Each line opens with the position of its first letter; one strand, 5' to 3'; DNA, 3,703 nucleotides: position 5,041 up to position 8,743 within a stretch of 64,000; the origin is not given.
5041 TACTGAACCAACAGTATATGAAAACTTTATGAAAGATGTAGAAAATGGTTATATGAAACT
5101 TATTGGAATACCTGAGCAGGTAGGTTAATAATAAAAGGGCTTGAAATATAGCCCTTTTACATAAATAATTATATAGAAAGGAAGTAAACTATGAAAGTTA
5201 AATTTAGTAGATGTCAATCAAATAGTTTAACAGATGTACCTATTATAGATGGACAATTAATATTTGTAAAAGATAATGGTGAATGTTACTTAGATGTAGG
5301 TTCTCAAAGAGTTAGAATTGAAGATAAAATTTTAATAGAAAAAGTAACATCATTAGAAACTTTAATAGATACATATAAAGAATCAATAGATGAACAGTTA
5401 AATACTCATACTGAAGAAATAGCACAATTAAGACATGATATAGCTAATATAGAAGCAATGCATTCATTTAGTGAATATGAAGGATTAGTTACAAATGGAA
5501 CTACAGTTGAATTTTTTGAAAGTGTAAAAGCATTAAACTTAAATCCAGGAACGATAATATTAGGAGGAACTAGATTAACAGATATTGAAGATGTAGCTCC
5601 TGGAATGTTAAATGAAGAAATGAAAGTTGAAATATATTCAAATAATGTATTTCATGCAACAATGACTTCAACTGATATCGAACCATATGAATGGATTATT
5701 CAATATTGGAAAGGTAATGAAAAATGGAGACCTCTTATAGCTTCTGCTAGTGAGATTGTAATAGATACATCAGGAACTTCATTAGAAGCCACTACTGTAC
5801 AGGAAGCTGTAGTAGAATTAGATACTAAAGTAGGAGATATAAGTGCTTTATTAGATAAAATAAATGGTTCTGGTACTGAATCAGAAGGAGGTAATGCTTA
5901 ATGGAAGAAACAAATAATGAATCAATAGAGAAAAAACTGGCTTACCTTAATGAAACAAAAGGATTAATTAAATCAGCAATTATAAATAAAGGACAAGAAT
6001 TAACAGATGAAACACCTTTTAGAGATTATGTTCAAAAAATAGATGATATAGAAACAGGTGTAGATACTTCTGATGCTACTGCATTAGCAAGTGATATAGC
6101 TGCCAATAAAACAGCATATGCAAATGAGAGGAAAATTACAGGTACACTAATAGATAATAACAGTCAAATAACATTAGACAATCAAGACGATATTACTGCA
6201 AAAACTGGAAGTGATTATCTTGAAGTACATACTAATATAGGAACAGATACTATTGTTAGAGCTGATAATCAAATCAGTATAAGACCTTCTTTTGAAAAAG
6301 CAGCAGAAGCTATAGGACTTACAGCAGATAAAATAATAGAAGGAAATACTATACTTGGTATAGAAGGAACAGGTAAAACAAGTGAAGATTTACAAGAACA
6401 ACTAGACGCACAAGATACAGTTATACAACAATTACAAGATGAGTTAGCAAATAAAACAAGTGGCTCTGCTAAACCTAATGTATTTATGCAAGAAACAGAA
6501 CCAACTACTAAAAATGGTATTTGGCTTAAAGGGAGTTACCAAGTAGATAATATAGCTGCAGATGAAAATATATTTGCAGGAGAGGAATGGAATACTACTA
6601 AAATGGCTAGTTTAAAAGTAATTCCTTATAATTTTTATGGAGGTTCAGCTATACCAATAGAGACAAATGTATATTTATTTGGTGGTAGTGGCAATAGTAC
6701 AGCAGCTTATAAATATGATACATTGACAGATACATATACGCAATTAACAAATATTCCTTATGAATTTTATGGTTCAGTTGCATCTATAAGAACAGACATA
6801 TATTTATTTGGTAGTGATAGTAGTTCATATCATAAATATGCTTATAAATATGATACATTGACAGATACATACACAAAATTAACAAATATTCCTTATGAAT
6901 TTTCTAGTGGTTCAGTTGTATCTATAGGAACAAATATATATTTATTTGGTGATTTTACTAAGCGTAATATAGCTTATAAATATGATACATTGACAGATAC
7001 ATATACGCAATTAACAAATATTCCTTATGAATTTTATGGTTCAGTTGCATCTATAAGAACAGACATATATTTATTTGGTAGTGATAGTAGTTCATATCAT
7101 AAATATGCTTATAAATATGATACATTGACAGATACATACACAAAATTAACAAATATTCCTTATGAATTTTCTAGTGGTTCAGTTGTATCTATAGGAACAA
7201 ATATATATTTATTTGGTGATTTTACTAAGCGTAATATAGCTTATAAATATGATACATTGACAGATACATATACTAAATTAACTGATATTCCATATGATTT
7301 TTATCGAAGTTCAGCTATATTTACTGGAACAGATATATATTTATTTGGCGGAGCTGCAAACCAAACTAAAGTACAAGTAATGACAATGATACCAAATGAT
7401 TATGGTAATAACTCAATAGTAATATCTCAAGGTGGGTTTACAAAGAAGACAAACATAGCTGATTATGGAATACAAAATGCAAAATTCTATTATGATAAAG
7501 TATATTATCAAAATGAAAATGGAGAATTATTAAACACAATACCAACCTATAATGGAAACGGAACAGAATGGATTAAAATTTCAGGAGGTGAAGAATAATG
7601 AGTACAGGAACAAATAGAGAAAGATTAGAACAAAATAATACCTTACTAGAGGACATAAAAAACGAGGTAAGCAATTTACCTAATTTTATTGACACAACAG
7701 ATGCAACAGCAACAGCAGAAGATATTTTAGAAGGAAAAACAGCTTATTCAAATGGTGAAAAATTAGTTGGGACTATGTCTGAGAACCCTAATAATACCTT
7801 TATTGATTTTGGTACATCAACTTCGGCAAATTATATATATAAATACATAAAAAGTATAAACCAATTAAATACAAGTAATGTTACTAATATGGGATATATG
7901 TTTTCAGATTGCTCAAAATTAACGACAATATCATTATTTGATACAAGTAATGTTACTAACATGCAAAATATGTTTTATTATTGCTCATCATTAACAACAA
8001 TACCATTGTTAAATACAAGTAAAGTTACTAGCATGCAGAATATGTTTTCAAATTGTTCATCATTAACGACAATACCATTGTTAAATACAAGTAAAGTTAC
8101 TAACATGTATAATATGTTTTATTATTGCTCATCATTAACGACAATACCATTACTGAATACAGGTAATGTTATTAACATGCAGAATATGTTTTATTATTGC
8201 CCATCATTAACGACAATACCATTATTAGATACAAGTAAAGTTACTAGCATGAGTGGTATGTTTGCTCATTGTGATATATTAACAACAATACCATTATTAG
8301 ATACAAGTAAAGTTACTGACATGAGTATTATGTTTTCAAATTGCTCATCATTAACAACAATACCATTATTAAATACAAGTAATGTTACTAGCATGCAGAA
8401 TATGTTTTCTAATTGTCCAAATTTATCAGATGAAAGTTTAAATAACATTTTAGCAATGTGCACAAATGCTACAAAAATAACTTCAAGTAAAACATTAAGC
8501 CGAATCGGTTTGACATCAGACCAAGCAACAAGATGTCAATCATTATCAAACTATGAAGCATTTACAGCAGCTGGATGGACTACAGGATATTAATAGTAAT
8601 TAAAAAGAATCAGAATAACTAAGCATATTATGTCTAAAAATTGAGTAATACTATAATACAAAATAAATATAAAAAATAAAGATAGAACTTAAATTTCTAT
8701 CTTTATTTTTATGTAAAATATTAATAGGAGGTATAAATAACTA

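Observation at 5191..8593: Two paralogous tail-fibre cassettes with shuffled modules (second copy at 59917-61458)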

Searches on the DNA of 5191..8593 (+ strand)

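Call 7: search_dna_similar(query=window:5191-8593:+, collection=phages, mode=near)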
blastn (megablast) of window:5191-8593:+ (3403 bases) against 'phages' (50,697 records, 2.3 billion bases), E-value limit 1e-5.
No match.

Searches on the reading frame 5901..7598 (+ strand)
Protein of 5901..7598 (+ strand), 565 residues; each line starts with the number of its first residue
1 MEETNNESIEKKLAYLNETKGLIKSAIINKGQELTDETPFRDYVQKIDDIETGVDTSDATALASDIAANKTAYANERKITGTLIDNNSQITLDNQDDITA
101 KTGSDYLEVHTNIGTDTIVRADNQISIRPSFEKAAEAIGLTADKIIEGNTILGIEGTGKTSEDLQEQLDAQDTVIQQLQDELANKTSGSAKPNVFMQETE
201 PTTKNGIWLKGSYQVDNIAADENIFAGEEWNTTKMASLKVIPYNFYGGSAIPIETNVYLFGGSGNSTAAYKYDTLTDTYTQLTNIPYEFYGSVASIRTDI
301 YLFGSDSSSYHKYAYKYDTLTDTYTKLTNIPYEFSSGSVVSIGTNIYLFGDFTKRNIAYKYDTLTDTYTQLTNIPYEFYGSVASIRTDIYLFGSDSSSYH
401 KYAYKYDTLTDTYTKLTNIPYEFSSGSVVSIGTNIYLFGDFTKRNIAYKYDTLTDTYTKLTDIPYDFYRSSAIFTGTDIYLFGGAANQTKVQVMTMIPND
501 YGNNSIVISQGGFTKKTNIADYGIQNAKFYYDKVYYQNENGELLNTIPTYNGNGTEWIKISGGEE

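Call 9: search_protein_families(library=pfam, proteins=[window:5901-7598:+], max_evalue=0.1)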
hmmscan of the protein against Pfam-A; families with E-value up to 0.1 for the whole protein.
window:5901-7598:+ (565 aa): 7 families
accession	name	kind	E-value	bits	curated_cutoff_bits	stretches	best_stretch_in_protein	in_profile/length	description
PF24681.1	Kelch_KLHDC2_KLHL20_DRC7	-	6.9e-23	81.5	50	3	250-439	4-220/221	KLHDC2/KLHL20/DRC7 Kelch-repeats domain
PF13964.12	Kelch_6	-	4.2e-18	65.1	25.3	3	249-287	6-48/50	Kelch motif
PF01344.31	Kelch_1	-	2.3e-13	49.8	20.1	2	292-329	6-44/46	Kelch motif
PF25210.1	Kelch_FKB95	-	1.7e-12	48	70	2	423-490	33-103/268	FKB95, Kelch-repeats domain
PF07646.21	Kelch_2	-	1.1e-10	41.3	21.3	0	246-286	3-48/48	Kelch motif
PF24981.1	Beta-prop_ATRN-LZTR1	-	2.7e-08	33.9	50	2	301-490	2-225/289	Attractin/LZTR1 beta-propeller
PF13418.12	Kelch_4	-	3.3e-05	24.2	21.6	0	248-286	5-48/49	Galactose oxidase, central domain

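Call 10: search_protein_families(library=phrogs, proteins=[window:5901-7598:+], max_evalue=0.01)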
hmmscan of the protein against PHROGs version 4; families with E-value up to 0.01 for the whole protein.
window:5901-7598:+ (565 aa): 7 families
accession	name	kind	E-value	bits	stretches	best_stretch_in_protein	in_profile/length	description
phrog_16120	-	head and packaging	6.9e-17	62.5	3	380-461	292-381/511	virion structural protein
phrog_12615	-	unknown function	4.3e-16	59.9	2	232-422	24-222/290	-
phrog_38337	-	unknown function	1.1e-09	38.5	1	49-95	298-344/622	-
phrog_13589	-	unknown function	1.6e-06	27.3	1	51-261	780-934/1042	-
phrog_11786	-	unknown function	6.2e-06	26.1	0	406-487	155-244/463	-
phrog_15418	-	unknown function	2.5e-05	25.7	0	362-383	21-42/84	-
phrog_26126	-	unknown function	0.0028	18.1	0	382-446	186-248/269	-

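Call 21: find_related_loci(query=window:5901-7598:+, collection=viral_contigs, flank=10000)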
Query window:5901-7598:+ (565 aa) in viral_contigs; peptide patterns used: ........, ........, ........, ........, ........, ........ (x = any residue, [..] = any of these).
9 stretches matched a pattern, but none encodes a relative of the query by tblastn (E <= 1e-3).

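Call 27: list_cluster_members(proteins=[P0001, P0068, window:5901-7595:+, window:7598-8590:+, window:60799-61455:+])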
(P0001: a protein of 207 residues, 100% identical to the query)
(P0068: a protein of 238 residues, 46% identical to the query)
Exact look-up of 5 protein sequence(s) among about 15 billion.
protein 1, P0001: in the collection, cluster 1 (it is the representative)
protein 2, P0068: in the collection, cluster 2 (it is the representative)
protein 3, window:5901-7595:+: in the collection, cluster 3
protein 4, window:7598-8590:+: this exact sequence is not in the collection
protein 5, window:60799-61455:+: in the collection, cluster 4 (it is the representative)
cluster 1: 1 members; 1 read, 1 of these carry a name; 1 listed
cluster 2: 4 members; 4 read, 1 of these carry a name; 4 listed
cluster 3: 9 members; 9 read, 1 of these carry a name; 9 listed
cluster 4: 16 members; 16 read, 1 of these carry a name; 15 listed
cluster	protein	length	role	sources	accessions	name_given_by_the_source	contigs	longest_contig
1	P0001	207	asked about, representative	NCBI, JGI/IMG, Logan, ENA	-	hypothetical protein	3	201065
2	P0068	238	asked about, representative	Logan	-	-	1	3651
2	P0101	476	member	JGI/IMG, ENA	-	hypothetical protein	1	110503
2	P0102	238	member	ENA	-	-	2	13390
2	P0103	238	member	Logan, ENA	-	-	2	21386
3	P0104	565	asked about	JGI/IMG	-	hypothetical protein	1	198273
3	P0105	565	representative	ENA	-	-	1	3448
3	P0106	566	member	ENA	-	-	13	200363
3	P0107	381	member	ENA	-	-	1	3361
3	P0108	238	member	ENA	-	-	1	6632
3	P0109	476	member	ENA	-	-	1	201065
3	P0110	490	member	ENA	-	-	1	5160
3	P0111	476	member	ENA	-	-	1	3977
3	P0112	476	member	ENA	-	-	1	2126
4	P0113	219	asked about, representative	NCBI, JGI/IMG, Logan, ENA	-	hypothetical protein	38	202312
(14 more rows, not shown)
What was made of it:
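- Against that, both the 476-aa and the 565/566-aa forms recur on several independent contigs (call 27).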

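Call 50: search_solved_structures(query=window:5901-7595:+, max_evalue=0.01)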
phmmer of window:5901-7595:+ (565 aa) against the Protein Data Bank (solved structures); distinct sequences matched with E-value up to 0.01: 6.
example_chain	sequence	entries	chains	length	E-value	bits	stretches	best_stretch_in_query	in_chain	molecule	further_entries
9y8j_A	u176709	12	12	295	3.7e-06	29.5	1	256-419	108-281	Kelch-like protein 12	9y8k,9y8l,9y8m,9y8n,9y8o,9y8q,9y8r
2vpj_A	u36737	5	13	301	6.8e-06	28.7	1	256-419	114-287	KELCH-LIKE PROTEIN 12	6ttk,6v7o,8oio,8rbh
8pjw_A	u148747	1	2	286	9.6e-06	28.2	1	268-460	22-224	SAKe6FE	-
6hrl_A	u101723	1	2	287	1e-05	28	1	270-496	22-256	Kelch-like protein 17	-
7qzq_A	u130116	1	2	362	0.0017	20.7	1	366-493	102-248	Kelch repeat and BTB domain-containing protein 12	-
4ch9_A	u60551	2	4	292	0.0072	18.7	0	404-561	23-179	KELCH-LIKE PROTEIN 3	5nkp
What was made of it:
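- On Kelch beta-propeller (Pfam PF24681, PF01344, PF13964): KLHL12 and KLHL17 propellers in PDB at E 4e-6 to 1e-5 (call 50).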

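Call 65: search_protein_families(library=pfam, proteins=[L007:10721-12187:+], max_evalue=0.01)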
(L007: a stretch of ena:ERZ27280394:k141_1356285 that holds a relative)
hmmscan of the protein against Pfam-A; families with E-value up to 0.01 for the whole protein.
L007:10721-12187:+ (488 aa): 5 families
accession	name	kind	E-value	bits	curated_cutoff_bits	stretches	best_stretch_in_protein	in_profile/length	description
PF13964.12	Kelch_6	-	1e-08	35.3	25.3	1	179-215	8-46/50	Kelch motif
PF24681.1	Kelch_KLHDC2_KLHL20_DRC7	-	1.4e-05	25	50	1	90-212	81-194/221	KLHDC2/KLHL20/DRC7 Kelch-repeats domain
PF25210.1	Kelch_FKB95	-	0.00016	21.8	70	1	156-253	63-164/268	FKB95, Kelch-repeats domain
PF01344.31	Kelch_1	-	0.00019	21.3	20.1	0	181-215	10-45/46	Kelch motif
PF13418.12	Kelch_4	-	0.0034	17.7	21.6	0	154-171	32-49/49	Galactose oxidase, central domain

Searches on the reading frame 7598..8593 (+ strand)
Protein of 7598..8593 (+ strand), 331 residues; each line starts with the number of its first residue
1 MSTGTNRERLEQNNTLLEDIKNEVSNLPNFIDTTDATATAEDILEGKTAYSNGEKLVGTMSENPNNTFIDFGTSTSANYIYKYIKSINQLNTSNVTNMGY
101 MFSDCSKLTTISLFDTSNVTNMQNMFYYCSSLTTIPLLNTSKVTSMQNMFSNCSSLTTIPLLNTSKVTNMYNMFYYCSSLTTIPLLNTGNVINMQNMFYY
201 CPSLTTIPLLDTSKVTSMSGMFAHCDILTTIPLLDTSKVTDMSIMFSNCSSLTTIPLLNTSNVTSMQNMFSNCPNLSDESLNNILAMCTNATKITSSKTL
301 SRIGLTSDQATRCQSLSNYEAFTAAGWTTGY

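Call 9: search_protein_families(library=pfam, proteins=[window:7598-8593:+], max_evalue=0.1)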
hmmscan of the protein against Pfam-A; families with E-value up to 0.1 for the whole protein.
window:7598-8593:+ (331 aa): 2 families
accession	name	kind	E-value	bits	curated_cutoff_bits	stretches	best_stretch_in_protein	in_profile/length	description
PF03382.20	DUF285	-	1.2e-60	203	25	4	111-203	17-112/120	Mycoplasma protein of unknown function, DUF285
PF13855.12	LRR_8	-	0.075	13.2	27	0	123-160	18-55/61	Leucine rich repeat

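Call 10: search_protein_families(library=phrogs, proteins=[window:7598-8593:+], max_evalue=0.01)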
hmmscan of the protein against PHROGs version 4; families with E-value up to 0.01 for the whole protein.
window:7598-8593:+ (331 aa): 8 families
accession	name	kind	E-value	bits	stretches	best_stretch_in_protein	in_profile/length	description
phrog_22899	-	unknown function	4.8e-33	114.6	1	89-274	877-1063/1857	-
phrog_9915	-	unknown function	5.3e-26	91.3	1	84-294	1183-1412/1813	-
phrog_3649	-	unknown function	1.9e-18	67.6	2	140-271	186-325/375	-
phrog_38337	-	unknown function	1.1e-09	38.5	1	28-65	300-337/622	-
phrog_29123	-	unknown function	5.3e-09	36.2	1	90-156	164-232/459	-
phrog_13589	-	unknown function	1.1e-06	27.9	1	30-63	782-815/1042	-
phrog_35701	-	unknown function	6e-05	24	0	111-131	12-32/78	-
phrog_16594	-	unknown function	0.0057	17.5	0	117-144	49-76/167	-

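Call 49: search_solved_structures(query=window:7598-8590:+, max_evalue=0.01)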
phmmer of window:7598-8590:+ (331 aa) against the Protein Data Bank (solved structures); distinct sequences matched with E-value up to 0.01: 12.
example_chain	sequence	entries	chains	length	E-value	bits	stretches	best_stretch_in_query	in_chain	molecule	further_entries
4fs7_A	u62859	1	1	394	2.7e-13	53.3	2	147-280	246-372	Uncharacterized protein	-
4gt6_A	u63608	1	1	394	4.6e-12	49.2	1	108-255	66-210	Cell surface protein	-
4r5c_A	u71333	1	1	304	2.1e-07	33.9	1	106-310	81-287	Leucine rich repeat protein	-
4r5d_A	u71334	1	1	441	2.1e-07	33.9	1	84-236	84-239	Leucine rich repeat protein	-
4pq8_A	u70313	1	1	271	4.9e-07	32.8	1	135-282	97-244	DESIGNED PROTEIN OR465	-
4r6g_A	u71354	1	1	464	1.6e-05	27.8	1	83-209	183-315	leucine rich repeats DLRR_K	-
6mlx_A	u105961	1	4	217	4.1e-05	26.4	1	125-276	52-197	Leucine-rich repeat protein TpLRR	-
4li2_A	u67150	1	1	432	0.00029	23.6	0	142-276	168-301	Leucine-rich repeat-containing G-protein coupled receptor 4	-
4psj_A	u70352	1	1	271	0.00033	23.4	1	82-261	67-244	OR464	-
4li1_B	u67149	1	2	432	0.00035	23.4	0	142-276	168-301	Leucine-rich repeat-containing G-protein coupled receptor 4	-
4h09_A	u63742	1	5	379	0.001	21.8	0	64-185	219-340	Hypothetical leucine rich repeat protein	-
4fd0_A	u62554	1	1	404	0.0069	19.1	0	124-213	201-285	Leucine rich hypothetical protein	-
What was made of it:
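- On DUF285 (PF03382), BspA-like LRR: PDB BspA-like LRR proteins at E 3e-13 to 4e-5 (call 49).
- Closest known: DUF285. Same: It aligns to BspA-like LRR structures 4fs7, 4gt6 and 6mlx (calls 9, 49).
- Checked: Its nearest solved structures are BspA-like LRR surface proteins (4fs7 E 3e-13, 4gt6, TpLRR 6mlx; call 49), so 'BspA-type LRR' is acceptable.
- DUF285 and BspA-like LRR proteins are typically bacterial surface proteins (Pfam description, call 9; PDB names, call 49).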

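Call 65: search_protein_families(library=pfam, proteins=[L007:10721-12187:+], max_evalue=0.01)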
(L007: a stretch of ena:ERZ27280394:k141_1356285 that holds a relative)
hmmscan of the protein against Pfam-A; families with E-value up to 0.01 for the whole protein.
L007:10721-12187:+ (488 aa): 5 families
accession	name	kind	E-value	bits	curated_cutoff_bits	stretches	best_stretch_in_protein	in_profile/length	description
PF13964.12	Kelch_6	-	1e-08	35.3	25.3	1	179-215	8-46/50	Kelch motif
PF24681.1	Kelch_KLHDC2_KLHL20_DRC7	-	1.4e-05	25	50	1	90-212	81-194/221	KLHDC2/KLHL20/DRC7 Kelch-repeats domain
PF25210.1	Kelch_FKB95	-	0.00016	21.8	70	1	156-253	63-164/268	FKB95, Kelch-repeats domain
PF01344.31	Kelch_1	-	0.00019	21.3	20.1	0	181-215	10-45/46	Kelch motif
PF13418.12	Kelch_4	-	0.0034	17.7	21.6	0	154-171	32-49/49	Galactose oxidase, central domain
